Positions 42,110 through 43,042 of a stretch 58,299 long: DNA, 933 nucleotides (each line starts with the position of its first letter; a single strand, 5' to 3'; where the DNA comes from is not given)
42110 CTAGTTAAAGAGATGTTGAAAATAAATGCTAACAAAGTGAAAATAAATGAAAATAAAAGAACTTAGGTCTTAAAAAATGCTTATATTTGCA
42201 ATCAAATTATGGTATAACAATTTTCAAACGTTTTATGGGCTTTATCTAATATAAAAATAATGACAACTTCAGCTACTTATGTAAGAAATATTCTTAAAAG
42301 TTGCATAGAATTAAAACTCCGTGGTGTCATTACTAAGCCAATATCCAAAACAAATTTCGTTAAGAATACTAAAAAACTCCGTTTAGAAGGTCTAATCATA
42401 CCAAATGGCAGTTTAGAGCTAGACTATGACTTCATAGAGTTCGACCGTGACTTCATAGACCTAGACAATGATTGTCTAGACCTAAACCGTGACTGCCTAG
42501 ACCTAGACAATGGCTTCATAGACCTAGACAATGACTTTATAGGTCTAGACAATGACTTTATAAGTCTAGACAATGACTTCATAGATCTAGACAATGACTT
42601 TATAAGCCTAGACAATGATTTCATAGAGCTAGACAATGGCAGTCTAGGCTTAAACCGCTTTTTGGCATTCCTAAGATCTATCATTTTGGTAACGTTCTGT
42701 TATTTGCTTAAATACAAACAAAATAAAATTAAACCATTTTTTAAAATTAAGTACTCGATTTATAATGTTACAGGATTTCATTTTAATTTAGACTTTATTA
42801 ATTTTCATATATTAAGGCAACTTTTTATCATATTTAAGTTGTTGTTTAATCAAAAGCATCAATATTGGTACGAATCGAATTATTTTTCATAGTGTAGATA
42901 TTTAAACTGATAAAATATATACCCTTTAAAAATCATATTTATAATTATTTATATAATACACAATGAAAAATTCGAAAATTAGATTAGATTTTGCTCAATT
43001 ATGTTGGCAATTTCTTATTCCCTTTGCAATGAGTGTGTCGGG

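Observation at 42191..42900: Element A: promoter-like box, conserved 5' box, 12 x 21-bp array and conserved 3' box, preceding an orphan-family gene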

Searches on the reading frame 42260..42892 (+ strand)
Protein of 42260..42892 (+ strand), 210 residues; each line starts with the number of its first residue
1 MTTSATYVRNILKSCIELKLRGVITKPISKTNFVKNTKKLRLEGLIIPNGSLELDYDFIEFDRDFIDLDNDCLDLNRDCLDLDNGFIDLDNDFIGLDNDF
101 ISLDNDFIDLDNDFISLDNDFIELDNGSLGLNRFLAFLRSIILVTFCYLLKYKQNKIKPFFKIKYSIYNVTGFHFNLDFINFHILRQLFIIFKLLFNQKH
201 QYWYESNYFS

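Call 17: find_encoding_contigs(protein=window:42260-42892:+, flank=3000, max_places=6)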
Protein window:42260-42892:+ (210 aa): 5 contigs read that carry it; 4 places shown.
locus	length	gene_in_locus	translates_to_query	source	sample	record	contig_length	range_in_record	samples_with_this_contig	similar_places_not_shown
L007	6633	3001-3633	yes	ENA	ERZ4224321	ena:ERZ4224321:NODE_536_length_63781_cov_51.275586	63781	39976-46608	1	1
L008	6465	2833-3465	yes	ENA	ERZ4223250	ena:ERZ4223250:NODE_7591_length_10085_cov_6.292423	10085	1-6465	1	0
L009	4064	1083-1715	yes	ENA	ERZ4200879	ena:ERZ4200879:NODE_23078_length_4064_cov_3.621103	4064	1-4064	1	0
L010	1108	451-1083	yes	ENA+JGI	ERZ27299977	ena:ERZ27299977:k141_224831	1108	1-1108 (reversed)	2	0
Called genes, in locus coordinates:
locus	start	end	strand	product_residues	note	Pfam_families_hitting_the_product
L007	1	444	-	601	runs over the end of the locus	PF15902:Sortilin-Vps10 (faint), PF18998:Flg_new_2, PF16820:PKD_3 (faint), PF18998:Flg_new_2, PF18962:Por_Secre_tail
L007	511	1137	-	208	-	PF08713:DNA_alkylation, PF02985:HEAT (faint), PF13646:HEAT_2 (faint)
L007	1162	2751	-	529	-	PF18962:Por_Secre_tail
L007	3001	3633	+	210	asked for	-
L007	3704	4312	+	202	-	-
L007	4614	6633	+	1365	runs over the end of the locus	PF00932:LTD, PF13287:Fn3_assoc (weak), PF13290:CHB_HEX_C_1, PF08757:CotH, PF18998:Flg_new_2 (faint), PF00932:LTD, PF18962:Por_Secre_tail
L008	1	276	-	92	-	?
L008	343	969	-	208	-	PF08713:DNA_alkylation, PF02985:HEAT (faint), PF13646:HEAT_2 (faint)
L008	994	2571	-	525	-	PF18962:Por_Secre_tail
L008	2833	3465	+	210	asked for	-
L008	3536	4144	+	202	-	-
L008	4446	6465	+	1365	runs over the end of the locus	PF00932:LTD, PF13287:Fn3_assoc (weak), PF13290:CHB_HEX_C_1, PF08757:CotH, PF18998:Flg_new_2 (faint), PF00932:LTD, PF18962:Por_Secre_tail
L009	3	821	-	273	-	?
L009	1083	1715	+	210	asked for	-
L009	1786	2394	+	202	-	-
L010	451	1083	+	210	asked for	-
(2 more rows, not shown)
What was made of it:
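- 42260..42892 (+): Repeat-protein ORF (210 aa): N-terminal region, heptad array, hydrophobic segment, conserved C-terminal domain. An identical ORF was called on 5 contigs (call 17).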

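Call 21: find_homologous_proteins(query=A1, max_evalue=0.01)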
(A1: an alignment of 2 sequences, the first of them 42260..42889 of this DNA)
Query A1 (2 sequences) (210 aa, profile of the alignment): 11 proteins with E <= 0.01 among 8000 candidates.
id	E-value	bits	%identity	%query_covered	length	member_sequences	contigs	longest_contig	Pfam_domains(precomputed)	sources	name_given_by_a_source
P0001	3.3e-124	431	100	100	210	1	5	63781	-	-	-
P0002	1.2e-44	171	41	100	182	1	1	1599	-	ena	-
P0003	3.3e-43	166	30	83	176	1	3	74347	-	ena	-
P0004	5.2e-38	149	42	50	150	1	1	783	-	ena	-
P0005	1.4e-28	118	33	95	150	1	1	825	-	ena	-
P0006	7.6e-24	103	34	96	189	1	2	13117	-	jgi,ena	-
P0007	1.4e-23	102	40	70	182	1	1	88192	-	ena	-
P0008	5.4e-23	100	33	96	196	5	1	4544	-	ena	-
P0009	4.9e-22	97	53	36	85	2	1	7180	-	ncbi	ncbi:MAG: hypothetical protein WCL51_15245, partial [Bacteroidota bacterium]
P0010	2.3e-13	69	85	19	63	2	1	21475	-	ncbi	ncbi:MAG: hypothetical protein WCL51_07460, partial [Bacteroidota bacterium]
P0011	5.0e-10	58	52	25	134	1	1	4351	-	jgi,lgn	-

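Call 24: find_encoding_contigs(protein=P0003, flank=10000, max_places=3)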
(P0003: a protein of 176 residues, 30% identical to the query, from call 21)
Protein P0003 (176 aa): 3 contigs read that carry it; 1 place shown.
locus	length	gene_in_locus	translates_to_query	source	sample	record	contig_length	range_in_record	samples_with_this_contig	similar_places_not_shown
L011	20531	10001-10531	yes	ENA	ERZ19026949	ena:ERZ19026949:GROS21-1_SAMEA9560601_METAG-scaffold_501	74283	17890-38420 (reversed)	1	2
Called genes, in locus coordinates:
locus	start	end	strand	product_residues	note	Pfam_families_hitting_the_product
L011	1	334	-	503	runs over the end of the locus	PF17164:DUF5122, PF18962:Por_Secre_tail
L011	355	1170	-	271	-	PF18962:Por_Secre_tail (weak)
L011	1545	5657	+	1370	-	PF00932:LTD, PF13287:Fn3_assoc, PF13290:CHB_HEX_C_1, PF08757:CotH, PF18998:Flg_new_2 (weak), PF00932:LTD, PF18962:Por_Secre_tail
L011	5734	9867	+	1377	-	PF00932:LTD, PF13287:Fn3_assoc, PF13290:CHB_HEX_C_1, PF08757:CotH, PF00932:LTD, PF18962:Por_Secre_tail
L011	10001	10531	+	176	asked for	-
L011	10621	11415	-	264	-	PF11551:Omp28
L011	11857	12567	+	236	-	-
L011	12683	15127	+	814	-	PF13491:FtsK_4TM, PF17854:FtsK_alpha, PF01580:FtsK_SpoIIIE, PF09397:FtsK_gamma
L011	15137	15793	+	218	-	PF16584:LolA_2 (faint), PF03548:LolA, PF17131:TP_0789-like (weak)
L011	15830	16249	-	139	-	-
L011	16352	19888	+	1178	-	PF08448:PAS_4, PF13426:PAS_9, PF13426:PAS_9, PF08447:PAS_3, PF13426:PAS_9, PF00989:PAS, PF13426:PAS_9, PF00989:PAS, +9 more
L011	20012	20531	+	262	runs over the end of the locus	PF01048:PNP_UDP_1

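Call 25: find_encoding_contigs(protein=P0007, flank=10000, max_places=3)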
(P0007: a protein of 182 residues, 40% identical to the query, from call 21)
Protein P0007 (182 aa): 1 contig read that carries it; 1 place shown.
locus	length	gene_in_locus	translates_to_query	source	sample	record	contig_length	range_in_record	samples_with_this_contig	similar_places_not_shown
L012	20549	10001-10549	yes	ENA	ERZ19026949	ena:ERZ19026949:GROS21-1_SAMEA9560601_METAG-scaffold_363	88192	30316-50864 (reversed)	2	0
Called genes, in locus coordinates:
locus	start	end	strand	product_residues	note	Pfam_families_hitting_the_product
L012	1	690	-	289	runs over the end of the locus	PF00795:CN_hydrolase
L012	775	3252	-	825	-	PF00488:MutS_V, PF20297:MSSS, PF01713:Smr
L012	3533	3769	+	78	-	PF00550:PP-binding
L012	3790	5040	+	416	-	PF00109:ketoacyl-synt, PF00108:Thiolase_N (faint), PF02801:Ketoacyl-synt_C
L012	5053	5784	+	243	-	PF14622:Ribonucleas_3_3, PF22935:RM44_endonuclase, PF00636:Ribonuclease_3, PF00035:dsrm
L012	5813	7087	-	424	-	PF13194:DUF4010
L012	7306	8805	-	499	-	PF00474:SSF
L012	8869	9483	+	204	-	PF14520:HHH_5 (faint), PF21176:RecR_HhH, PF02132:RecR_ZnF (weak), PF01751:Toprim, PF13662:Toprim_4, PF21175:RecR_C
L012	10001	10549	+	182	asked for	-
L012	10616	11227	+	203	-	-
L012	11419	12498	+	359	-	PF01116:F_bP_aldolase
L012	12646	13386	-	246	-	PF03932:CutC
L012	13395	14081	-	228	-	PF03938:OmpH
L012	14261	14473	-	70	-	-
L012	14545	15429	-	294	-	-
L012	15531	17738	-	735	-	PF00270:DEAD, PF04851:ResIII (faint), PF00271:Helicase_C, PF16124:RecQ_Zn_bind, PF09382:RQC, PF00570:HRDC, PF21220:RecQ-1-like_HTH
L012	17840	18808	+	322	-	PF01380:SIS, PF00571:CBS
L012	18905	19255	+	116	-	PF02627:CMD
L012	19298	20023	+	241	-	PF00005:ABC_tran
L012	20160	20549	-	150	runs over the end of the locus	PF04074:DUF386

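Call 26: search_protein_families(library=pfam, proteins=[window:42260-42892:+, L012:10616-11227:+], max_evalue=1)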
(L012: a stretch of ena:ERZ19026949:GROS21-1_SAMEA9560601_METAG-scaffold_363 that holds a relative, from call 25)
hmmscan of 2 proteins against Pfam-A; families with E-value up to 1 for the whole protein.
window:42260-42892:+ (210 aa): 0 families

L012:10616-11227:+ (203 aa): 1 family
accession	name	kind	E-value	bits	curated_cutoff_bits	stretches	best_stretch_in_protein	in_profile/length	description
PF00041.27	fn3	-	0.077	13.6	25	1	139-197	28-80/84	Fibronectin type III domain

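Call 27: search_protein_families(library=ncbifam, proteins=[window:42260-42892:+, L012:10616-11227:+], max_evalue=1)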
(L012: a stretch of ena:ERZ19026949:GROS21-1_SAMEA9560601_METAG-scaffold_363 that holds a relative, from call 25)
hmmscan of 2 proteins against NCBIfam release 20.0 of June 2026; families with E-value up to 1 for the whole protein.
window:42260-42892:+ (210 aa): 0 families

L012:10616-11227:+ (203 aa): 0 families

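Call 34: find_encoding_contigs(protein=P0011, flank=5000, max_places=3)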
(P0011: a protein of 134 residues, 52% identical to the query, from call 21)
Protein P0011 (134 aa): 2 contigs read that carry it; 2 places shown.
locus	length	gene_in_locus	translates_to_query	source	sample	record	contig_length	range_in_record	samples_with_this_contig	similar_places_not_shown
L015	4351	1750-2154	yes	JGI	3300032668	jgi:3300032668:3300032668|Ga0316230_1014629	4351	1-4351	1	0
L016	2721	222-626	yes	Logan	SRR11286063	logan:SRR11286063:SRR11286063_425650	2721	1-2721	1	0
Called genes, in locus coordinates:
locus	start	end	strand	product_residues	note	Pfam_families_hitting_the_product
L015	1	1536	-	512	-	?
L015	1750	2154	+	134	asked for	-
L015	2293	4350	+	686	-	?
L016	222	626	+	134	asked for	-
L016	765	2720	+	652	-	?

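Call 35: find_encoding_contigs(protein=P0010, flank=10000, max_places=3)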
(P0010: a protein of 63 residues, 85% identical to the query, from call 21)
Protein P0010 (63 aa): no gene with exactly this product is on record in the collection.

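Call 39: find_encoding_contigs(protein=P0002, flank=5000, max_places=3)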
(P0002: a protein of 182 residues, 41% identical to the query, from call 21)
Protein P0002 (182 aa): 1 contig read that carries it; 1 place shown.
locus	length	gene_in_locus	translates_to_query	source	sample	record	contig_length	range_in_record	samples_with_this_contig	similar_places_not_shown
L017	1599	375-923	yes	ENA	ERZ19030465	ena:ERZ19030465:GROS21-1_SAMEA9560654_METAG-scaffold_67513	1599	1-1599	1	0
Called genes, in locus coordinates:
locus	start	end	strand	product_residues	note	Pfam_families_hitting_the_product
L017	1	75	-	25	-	?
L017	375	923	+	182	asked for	-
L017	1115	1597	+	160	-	?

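Call 40: find_encoding_contigs(protein=P0009, flank=10000, max_places=3)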
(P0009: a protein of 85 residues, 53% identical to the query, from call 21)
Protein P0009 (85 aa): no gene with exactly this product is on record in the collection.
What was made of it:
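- Tried and rejected: P0009 and P0010 (NCBI MAG fragments) could not be located (calls 35, 40).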
